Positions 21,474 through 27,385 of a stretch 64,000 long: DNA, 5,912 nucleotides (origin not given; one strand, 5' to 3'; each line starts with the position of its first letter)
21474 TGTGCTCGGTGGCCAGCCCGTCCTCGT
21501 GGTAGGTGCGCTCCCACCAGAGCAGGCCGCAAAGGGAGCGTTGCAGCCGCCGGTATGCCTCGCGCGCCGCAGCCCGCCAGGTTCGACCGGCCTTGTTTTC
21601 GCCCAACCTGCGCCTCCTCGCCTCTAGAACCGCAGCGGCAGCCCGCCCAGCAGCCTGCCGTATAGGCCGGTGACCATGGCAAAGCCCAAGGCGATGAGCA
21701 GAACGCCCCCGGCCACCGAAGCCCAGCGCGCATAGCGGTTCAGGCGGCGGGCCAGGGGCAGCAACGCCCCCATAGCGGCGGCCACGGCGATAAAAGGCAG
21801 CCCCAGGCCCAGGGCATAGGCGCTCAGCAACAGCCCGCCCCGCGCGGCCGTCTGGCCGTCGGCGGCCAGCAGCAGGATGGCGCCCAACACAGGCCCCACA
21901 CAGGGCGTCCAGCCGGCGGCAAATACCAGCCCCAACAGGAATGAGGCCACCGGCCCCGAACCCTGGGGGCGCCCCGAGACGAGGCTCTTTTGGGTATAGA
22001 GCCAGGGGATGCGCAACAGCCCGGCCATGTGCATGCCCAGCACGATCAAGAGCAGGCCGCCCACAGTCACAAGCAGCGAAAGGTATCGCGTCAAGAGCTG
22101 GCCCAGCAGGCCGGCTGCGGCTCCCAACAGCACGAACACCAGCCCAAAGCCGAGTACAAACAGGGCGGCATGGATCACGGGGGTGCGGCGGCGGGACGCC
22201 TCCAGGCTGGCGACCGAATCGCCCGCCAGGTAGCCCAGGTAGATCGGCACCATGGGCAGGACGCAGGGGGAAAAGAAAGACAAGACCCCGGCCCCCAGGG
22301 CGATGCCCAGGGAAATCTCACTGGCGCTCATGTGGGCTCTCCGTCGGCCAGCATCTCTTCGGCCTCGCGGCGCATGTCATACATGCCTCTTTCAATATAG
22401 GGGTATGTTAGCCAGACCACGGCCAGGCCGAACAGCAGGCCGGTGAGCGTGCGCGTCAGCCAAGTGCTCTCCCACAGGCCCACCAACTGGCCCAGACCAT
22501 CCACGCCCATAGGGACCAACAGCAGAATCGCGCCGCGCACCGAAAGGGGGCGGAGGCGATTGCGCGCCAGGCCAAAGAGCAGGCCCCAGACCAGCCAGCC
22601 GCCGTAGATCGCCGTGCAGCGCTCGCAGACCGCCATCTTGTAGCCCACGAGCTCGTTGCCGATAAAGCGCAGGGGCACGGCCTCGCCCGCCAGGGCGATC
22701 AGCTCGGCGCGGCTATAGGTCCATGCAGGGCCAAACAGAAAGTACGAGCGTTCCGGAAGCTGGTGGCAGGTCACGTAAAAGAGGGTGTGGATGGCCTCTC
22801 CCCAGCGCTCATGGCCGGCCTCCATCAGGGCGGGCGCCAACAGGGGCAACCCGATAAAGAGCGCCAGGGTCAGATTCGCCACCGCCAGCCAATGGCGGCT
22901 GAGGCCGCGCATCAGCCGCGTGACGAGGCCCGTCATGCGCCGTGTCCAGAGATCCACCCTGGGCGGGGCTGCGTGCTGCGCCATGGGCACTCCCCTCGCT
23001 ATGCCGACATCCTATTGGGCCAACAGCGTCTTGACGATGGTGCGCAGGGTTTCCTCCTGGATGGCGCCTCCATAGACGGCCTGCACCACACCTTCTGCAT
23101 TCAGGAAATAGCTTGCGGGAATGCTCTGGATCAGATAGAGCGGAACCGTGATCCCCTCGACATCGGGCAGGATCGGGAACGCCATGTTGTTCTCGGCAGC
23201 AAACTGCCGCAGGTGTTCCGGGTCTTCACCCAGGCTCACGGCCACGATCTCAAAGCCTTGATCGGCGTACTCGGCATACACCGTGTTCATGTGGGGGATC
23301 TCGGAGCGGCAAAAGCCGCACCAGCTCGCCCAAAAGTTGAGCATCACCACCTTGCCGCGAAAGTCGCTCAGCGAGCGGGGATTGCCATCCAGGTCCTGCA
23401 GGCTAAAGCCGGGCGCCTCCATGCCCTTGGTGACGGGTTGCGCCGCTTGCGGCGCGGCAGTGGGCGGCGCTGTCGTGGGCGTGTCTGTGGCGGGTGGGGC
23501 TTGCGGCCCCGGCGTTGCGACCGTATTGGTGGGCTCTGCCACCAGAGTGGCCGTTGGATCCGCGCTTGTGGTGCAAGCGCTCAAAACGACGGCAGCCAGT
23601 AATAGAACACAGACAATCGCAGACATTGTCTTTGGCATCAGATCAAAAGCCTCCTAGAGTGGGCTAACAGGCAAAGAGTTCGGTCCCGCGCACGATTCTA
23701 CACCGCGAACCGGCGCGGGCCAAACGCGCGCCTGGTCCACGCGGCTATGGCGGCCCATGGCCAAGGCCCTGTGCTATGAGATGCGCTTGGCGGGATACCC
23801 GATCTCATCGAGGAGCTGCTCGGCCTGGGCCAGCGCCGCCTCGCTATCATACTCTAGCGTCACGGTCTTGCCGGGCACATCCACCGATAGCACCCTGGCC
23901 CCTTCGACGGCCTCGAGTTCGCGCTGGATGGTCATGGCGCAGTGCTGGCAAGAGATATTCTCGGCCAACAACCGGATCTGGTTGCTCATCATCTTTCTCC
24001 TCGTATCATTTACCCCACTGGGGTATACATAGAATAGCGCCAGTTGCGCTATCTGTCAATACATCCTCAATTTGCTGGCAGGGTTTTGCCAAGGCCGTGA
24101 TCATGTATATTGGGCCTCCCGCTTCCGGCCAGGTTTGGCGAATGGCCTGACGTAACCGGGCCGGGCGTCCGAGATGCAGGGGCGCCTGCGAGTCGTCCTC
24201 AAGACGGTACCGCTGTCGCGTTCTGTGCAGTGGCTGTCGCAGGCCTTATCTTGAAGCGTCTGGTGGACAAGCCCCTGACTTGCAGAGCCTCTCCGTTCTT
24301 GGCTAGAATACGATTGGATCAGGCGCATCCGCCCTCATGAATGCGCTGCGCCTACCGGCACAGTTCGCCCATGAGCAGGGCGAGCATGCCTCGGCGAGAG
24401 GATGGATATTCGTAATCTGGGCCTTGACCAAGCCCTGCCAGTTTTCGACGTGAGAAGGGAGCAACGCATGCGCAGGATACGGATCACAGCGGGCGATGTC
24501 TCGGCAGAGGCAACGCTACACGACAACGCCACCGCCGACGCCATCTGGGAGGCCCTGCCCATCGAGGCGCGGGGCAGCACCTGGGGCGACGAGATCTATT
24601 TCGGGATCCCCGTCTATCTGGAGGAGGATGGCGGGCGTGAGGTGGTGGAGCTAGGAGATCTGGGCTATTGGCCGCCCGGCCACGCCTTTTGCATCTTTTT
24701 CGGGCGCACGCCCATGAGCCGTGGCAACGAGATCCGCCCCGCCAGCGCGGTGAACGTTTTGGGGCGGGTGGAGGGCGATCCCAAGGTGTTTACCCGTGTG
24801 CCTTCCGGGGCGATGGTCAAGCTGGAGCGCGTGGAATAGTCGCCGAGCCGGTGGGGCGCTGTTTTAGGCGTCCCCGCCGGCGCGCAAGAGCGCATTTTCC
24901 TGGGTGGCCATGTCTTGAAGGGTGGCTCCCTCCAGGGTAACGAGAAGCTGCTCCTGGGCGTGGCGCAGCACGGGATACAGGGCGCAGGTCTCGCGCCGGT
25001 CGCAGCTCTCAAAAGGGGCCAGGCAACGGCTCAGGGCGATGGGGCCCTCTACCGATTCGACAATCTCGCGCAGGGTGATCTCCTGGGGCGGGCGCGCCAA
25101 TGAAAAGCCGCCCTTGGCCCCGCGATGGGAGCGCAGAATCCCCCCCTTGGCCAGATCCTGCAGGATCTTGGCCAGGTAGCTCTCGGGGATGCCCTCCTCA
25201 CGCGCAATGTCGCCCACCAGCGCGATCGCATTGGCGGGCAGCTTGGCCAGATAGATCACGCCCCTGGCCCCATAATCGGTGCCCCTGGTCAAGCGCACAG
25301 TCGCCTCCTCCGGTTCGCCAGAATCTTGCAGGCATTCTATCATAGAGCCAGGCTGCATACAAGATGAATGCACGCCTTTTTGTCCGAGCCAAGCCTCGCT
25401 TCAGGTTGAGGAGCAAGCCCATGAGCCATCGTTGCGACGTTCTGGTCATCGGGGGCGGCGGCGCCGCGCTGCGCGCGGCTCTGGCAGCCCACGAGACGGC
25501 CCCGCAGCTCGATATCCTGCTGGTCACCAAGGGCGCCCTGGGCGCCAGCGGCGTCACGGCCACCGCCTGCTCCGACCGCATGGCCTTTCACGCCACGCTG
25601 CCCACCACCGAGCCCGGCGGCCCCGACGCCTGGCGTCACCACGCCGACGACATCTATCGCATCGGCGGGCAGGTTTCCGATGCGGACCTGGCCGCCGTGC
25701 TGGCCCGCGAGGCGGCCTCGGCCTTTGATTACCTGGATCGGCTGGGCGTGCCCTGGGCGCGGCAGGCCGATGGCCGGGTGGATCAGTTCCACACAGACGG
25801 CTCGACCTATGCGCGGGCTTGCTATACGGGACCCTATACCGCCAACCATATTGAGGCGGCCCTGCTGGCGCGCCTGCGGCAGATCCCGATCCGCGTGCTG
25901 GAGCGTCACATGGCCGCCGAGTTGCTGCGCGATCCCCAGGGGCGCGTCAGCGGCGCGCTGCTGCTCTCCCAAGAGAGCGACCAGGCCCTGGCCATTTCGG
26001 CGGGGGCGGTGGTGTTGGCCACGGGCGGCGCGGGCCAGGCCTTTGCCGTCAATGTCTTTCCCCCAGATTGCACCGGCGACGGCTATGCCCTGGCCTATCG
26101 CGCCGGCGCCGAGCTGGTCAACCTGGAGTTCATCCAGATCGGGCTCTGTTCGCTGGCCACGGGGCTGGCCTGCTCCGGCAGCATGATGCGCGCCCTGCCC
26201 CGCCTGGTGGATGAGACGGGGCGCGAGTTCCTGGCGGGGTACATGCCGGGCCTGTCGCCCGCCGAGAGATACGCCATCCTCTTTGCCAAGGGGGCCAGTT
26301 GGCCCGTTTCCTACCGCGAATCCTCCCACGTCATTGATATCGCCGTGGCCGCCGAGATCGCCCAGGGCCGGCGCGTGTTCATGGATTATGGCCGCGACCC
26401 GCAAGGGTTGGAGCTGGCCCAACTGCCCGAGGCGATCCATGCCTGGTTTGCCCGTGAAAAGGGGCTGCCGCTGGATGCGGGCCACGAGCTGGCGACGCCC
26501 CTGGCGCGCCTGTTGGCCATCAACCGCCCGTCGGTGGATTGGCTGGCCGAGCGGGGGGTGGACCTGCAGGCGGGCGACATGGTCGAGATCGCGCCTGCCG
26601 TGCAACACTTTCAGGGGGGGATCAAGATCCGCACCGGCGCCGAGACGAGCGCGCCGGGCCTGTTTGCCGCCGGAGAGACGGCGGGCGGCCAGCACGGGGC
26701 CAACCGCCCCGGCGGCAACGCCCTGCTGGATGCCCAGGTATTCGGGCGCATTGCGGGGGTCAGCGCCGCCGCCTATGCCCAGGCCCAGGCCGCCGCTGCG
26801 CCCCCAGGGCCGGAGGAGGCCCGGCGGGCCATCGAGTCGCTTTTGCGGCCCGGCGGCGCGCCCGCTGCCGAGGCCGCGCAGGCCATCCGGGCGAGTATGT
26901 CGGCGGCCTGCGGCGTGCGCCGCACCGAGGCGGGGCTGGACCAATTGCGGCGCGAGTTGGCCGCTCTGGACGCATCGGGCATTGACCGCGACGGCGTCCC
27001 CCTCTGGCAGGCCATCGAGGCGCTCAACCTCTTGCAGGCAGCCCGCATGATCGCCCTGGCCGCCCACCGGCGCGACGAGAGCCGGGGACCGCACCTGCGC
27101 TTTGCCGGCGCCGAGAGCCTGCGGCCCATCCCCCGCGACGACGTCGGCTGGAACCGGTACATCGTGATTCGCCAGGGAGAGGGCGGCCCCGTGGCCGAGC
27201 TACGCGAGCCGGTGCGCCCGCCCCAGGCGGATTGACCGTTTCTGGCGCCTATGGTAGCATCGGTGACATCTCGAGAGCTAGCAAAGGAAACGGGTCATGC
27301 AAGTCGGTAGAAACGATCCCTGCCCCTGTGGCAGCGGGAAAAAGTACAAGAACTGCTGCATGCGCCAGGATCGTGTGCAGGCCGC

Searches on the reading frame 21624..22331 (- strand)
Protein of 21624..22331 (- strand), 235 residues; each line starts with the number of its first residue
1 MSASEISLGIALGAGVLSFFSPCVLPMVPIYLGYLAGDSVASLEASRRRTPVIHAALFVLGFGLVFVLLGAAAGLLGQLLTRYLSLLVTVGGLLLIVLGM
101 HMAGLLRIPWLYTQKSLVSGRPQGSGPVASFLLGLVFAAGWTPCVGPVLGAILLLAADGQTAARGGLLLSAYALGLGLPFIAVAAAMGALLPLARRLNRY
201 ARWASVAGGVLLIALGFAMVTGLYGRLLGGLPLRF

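Call 37: search_protein_families(library=pfam, proteins=[window:21624-22331:-], max_evalue=0.00001)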
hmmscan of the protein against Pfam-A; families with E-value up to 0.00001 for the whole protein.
window:21624-22331:- (235 aa): 2 families
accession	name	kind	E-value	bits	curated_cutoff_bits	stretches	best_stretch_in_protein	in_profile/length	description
PF02683.22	DsbD_TM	-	8.8e-25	87.7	27.1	1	8-220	5-215/219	Cytochrome C biogenesis protein transmembrane domain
PF13386.12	DsbD_2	-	3.2e-10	40.7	24.9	1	14-215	5-196/199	Cytochrome C biogenesis protein transmembrane region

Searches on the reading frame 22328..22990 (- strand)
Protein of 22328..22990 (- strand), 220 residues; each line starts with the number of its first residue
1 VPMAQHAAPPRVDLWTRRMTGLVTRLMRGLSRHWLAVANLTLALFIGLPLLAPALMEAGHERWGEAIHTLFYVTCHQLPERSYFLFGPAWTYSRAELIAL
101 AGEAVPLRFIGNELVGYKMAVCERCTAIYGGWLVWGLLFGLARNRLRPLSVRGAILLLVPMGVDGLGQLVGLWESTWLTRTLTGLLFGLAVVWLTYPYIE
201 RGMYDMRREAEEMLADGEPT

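Call 37: search_protein_families(library=pfam, proteins=[window:22328-22990:-], max_evalue=0.00001)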
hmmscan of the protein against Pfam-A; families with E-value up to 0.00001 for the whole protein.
window:22328-22990:- (220 aa): 1 family
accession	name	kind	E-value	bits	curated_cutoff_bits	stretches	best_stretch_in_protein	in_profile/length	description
PF09858.14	DUF2085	-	1.4e-20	74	25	1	116-193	13-89/90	Predicted membrane protein (DUF2085)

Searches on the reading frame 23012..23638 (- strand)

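Call 37: search_protein_families(library=pfam, proteins=[window:23012-23638:-], max_evalue=0.00001)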
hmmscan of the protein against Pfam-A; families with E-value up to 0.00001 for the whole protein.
window:23012-23638:- (208 aa): 6 families
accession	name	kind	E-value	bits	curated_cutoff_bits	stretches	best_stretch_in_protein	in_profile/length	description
PF00578.27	AhpC-TSA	-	2.1e-27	95.9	26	1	72-187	2-123/124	AhpC/TSA family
PF08534.16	Redoxin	-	2.3e-21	76.6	26.6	1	71-189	2-132/148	Redoxin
PF13905.12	Thioredoxin_8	-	5.1e-11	43.2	27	1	95-182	1-91/94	Thioredoxin-like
PF00085.26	Thioredoxin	-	4.7e-08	33.4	23.5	1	96-147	19-69/103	Thioredoxin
PF00255.25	GSHPx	-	2.4e-07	30.7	27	1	78-134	4-59/108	Glutathione peroxidase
PF13098.12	Thioredoxin_2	-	6e-06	27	27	0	95-200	5-102/104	Thioredoxin-like domain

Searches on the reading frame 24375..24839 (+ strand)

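Call 37: search_protein_families(library=pfam, proteins=[window:24375-24839:+], max_evalue=0.00001)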
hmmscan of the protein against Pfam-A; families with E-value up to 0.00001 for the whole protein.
window:24375-24839:+ (154 aa): 2 families
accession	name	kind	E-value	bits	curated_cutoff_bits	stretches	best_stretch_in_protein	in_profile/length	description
PF04126.18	Cyclophil_like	-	3.6e-43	146.7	27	1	33-151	1-120/120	Cyclophilin-like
PF18050.6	Cyclophil_like2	-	2.4e-10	40.9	22.7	1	37-113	1-80/115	Cyclophilin-like family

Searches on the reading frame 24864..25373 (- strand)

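Call 37: search_protein_families(library=pfam, proteins=[window:24864-25373:-], max_evalue=0.00001)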
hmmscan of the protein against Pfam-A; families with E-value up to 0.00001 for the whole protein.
window:24864-25373:- (169 aa): 1 family
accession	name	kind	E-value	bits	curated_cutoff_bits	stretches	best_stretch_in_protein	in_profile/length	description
PF02082.26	Rrf2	-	7.6e-35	120.4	30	1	28-157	1-131/132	Iron-dependent Transcriptional regulator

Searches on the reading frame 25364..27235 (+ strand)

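Call 38: search_protein_families(library=pfam, proteins=[window:25364-27235:+], max_evalue=0.00001)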
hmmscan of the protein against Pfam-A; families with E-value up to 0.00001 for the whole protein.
window:25364-27235:+ (623 aa): 2 families
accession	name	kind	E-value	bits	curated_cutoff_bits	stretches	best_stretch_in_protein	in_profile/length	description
PF00890.30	FAD_binding_2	-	4.4e-51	174.8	20.4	1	25-454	1-414/414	FAD binding domain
PF02910.25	Succ_DH_flav_C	-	5.6e-10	39.7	20.8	1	507-604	3-104/130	Fumarate reductase flavoprotein C-term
